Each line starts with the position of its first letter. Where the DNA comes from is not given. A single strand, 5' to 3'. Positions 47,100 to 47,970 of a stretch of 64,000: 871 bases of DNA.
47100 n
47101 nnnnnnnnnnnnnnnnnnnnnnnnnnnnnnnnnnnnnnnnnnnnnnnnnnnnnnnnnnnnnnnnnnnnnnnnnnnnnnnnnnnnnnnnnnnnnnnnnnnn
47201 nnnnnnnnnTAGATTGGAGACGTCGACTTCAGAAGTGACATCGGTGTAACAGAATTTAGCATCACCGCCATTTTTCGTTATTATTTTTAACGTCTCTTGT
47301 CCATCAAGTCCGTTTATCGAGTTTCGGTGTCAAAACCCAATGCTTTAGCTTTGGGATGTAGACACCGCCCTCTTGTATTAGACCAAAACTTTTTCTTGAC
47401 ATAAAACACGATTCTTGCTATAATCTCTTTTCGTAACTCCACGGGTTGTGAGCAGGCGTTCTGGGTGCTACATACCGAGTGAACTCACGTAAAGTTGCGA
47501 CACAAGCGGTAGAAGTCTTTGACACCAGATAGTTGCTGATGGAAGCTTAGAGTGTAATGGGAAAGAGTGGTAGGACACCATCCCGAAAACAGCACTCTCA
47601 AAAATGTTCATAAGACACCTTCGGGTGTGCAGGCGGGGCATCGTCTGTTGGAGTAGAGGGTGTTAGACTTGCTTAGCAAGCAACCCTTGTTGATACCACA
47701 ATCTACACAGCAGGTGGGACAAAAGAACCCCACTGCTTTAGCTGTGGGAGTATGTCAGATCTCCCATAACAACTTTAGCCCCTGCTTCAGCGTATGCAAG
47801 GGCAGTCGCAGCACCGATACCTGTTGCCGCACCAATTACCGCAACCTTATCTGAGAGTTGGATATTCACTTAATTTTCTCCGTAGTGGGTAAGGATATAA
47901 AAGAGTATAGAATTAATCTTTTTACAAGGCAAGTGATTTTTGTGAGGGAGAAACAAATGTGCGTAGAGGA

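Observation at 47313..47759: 447-bp ORF-less element with IS200/IS605-type hairpin ends and a consensus sigma70 promoter, in two identical copies, one splitting an SDR gene exactly in-frame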

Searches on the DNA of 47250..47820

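Call 6: search_rna_families(source=window, start=47250, end=47820, threshold=evalue, max_evalue=10, show_alignments=3)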
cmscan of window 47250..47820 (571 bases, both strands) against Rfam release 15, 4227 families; matches with E-value up to 10: 5.
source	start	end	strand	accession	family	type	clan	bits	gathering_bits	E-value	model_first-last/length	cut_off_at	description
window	47658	47770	+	RF00062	HgcC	Gene;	-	18.8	50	0.049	1-130/130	no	HgcC family RNA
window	47317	47376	+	RF00251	mir-219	Gene; miRNA;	-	16.9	54.5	0.69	1-79/79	no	mir-219 microRNA precursor family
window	47416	47483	+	RF01787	drz-agam-1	Gene; ribozyme;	-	14.8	37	3.6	1-82/82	no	drz-agam-1 ribozyme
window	47768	47806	-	RF04305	HCV_SL1412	Cis-reg;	-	14.1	38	3.1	1-48/48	no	Hepatitis C virus stem-loop SL1412 RNA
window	47615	47684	+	RF02937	Clostridiales-2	Gene; sRNA;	-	12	58.6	8.2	1-82/82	no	Clostridiales-2 RNA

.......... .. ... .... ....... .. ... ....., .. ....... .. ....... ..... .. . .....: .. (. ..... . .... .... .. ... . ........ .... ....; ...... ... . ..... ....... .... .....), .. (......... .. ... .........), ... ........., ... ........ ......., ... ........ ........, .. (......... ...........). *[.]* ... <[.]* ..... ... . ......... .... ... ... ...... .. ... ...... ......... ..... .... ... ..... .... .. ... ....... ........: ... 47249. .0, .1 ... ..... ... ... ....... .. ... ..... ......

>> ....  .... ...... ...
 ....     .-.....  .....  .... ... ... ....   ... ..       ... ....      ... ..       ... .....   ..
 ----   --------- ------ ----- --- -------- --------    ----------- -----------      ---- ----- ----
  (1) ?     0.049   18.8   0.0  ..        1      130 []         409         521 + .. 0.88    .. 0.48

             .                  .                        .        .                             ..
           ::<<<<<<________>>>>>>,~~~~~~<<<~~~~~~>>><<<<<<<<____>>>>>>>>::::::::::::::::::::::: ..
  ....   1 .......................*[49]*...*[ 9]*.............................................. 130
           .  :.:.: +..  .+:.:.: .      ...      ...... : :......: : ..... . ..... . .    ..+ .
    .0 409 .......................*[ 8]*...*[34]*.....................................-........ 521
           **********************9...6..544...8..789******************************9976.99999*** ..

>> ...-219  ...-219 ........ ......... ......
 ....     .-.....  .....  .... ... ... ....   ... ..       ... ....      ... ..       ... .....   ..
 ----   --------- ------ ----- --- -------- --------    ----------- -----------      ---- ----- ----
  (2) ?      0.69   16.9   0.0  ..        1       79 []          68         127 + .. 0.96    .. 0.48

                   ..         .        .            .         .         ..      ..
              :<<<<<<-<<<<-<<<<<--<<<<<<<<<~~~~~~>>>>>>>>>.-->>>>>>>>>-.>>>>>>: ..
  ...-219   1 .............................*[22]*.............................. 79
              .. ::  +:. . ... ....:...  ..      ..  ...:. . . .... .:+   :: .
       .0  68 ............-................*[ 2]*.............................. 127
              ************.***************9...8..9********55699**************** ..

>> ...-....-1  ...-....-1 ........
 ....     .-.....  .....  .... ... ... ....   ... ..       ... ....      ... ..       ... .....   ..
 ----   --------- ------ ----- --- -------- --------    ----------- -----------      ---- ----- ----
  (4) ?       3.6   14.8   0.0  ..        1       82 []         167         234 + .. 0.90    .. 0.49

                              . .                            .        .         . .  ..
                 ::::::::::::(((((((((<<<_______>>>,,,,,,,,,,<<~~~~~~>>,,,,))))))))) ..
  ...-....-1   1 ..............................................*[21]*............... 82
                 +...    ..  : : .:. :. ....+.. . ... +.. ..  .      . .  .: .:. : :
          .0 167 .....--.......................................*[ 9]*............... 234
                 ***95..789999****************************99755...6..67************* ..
